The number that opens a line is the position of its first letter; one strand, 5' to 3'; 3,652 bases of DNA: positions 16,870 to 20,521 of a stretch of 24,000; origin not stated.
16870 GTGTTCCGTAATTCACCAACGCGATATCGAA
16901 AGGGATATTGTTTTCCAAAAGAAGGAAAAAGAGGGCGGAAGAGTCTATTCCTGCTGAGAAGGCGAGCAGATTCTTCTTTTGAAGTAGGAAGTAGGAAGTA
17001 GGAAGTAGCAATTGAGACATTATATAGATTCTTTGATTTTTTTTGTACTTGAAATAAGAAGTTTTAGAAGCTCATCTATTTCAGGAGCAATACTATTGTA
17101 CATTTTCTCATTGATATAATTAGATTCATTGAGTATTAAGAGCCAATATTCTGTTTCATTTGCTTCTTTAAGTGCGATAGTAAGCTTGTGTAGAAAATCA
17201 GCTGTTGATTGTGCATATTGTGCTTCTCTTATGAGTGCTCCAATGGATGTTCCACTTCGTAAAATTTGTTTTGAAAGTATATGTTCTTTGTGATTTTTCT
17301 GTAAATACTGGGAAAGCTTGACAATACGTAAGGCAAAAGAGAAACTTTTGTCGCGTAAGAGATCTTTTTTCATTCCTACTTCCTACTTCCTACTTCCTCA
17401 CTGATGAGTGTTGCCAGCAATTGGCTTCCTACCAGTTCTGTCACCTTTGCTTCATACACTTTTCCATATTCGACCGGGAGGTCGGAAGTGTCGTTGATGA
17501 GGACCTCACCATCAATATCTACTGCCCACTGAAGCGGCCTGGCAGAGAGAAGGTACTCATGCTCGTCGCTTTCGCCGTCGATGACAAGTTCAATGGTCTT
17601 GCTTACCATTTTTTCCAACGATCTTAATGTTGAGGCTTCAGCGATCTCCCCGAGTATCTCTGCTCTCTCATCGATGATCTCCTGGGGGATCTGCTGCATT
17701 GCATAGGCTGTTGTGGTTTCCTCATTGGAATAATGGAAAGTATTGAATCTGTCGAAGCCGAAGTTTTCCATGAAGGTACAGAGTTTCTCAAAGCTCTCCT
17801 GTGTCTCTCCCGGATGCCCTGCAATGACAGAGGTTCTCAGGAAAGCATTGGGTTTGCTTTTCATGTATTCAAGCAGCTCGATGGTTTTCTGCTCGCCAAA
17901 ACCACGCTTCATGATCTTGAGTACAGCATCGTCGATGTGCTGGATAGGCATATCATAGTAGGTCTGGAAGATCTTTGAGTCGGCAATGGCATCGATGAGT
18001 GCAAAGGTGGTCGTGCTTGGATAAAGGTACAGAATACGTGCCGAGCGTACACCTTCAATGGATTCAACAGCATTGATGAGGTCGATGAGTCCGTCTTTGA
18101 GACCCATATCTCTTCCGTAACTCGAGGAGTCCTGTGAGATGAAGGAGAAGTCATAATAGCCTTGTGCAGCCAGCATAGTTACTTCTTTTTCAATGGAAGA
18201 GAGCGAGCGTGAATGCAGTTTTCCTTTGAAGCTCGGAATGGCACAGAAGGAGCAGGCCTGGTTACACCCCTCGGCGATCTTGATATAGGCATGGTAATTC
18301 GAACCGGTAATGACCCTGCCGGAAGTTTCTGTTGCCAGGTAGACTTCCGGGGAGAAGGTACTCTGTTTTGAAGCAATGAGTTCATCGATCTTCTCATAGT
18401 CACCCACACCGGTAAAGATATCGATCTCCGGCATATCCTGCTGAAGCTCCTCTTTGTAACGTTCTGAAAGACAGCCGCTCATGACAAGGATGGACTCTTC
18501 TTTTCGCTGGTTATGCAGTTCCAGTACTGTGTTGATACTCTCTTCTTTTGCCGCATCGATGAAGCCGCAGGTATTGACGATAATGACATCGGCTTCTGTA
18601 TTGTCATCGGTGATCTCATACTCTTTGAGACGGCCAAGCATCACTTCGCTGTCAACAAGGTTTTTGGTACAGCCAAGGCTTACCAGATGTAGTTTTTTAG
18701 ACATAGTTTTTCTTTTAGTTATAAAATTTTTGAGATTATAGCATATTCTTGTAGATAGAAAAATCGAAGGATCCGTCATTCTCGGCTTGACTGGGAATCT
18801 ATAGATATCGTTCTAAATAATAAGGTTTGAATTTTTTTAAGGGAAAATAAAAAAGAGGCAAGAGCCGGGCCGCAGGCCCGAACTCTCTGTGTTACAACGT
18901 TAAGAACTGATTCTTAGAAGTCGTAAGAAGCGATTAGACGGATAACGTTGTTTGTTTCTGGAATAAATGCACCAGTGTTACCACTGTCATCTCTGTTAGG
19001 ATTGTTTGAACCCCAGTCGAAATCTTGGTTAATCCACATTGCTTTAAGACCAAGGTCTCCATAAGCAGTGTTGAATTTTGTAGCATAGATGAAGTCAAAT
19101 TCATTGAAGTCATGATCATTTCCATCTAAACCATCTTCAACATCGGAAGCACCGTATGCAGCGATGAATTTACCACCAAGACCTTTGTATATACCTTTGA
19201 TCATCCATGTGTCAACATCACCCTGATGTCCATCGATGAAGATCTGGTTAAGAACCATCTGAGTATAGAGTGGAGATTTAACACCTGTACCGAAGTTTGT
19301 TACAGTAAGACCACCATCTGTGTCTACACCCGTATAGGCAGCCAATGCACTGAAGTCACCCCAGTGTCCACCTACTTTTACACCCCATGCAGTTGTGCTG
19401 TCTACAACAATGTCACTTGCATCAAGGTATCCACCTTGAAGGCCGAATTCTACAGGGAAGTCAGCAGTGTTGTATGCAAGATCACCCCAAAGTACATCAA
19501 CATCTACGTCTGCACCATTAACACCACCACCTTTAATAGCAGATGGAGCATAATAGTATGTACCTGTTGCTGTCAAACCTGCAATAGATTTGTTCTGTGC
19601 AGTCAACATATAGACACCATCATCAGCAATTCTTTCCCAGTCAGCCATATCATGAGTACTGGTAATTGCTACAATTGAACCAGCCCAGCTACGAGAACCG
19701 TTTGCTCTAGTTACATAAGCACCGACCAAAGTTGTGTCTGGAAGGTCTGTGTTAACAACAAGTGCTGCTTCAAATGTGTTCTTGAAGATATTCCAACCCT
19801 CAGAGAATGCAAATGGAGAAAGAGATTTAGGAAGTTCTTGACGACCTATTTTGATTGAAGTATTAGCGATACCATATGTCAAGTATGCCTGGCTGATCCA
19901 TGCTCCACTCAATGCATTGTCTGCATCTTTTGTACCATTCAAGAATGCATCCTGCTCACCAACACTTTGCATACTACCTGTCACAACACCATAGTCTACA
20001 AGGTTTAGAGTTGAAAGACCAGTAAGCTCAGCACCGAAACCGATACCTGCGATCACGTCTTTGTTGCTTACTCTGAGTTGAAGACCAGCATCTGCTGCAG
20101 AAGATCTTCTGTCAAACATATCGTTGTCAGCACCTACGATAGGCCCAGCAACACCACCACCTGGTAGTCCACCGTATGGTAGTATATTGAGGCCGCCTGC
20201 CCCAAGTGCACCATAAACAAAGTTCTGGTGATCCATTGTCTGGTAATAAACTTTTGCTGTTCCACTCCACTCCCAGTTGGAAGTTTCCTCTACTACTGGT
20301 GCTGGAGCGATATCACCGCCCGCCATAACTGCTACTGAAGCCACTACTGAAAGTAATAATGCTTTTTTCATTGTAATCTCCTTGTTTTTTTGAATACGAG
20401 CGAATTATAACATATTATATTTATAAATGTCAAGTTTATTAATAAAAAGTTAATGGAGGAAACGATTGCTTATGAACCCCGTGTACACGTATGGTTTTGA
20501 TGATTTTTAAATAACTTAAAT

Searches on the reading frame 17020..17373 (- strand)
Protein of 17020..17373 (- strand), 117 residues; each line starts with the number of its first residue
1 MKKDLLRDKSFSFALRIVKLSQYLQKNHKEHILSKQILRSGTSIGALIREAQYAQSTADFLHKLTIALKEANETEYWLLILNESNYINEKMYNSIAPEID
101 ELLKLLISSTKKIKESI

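Call 3: search_protein_families(library=pfam, proteins=[window:17020-17373:-], max_evalue=0.01)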
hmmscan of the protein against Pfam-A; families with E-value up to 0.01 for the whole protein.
window:17020-17373:- (117 aa): 1 family
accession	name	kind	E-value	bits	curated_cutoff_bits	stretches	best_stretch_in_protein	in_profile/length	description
PF05635.17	23S_rRNA_IVP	-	7.5e-29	100.5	33.8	1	8-107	7-105/106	23S rRNA-intervening sequence protein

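Call 14: search_protein_families(library=ncbifam, proteins=[window:17023-17373:-])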
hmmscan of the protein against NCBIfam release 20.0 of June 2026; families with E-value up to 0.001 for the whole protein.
window:17023-17373:- (117 aa): 3 families
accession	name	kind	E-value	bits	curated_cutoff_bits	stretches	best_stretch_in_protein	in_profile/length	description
TIGR02436.1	TIGR02436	subfamily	5.7e-31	107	24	1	8-114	3-109/109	four helix bundle protein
NF008911.0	PRK12275.1-2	subfamily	1.8e-10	41.4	137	1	8-115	11-117/118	hypothetical protein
NF008912.0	PRK12275.1-6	subfamily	2.8e-07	30.6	124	1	25-115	23-113/117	hypothetical protein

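Call 62: search_protein_families(library=padloc, proteins=[window:17023-17373:-], max_evalue=0.01)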
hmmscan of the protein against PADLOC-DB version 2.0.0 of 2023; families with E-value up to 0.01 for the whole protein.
window:17023-17373:- (117 aa): 0 families

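Call 63: search_protein_families(library=phrogs, proteins=[window:17023-17373:-], max_evalue=0.01)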
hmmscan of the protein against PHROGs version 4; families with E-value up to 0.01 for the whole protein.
window:17023-17373:- (117 aa): 0 families

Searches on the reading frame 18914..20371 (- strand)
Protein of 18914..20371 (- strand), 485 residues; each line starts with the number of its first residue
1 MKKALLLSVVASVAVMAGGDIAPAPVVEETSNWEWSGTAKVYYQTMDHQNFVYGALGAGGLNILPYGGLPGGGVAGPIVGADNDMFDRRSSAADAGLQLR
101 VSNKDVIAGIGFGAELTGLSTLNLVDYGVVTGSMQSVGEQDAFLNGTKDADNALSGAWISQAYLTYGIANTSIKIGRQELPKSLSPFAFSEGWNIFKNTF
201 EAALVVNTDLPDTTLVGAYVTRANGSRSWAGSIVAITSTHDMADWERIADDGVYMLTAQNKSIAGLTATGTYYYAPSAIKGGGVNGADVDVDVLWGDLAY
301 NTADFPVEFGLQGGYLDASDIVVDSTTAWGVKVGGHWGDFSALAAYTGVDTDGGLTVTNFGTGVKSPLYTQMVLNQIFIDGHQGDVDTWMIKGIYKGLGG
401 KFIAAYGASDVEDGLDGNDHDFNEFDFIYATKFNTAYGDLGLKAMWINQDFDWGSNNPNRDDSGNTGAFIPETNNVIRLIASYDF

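Call 48: search_protein_families(library=pfam, proteins=[window:18914-20371:-], max_evalue=0.00001)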
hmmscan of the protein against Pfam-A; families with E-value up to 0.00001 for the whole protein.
window:18914-20371:- (485 aa): 0 families

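Call 75: search_protein_families(library=ncbifam, proteins=[window:18914-20371:-], max_evalue=0.0001)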
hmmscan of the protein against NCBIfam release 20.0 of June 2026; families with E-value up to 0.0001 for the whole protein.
window:18914-20371:- (485 aa): 2 families
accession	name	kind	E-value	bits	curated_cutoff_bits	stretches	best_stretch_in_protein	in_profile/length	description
NF033923.0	opr_proin_2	subfamily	1.7e-05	24.1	150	1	158-355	119-280/386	Opr family porin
NF033922.0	opr_porin_1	subfamily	7.8e-05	22.2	100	0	148-412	51-276/328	Opr family porin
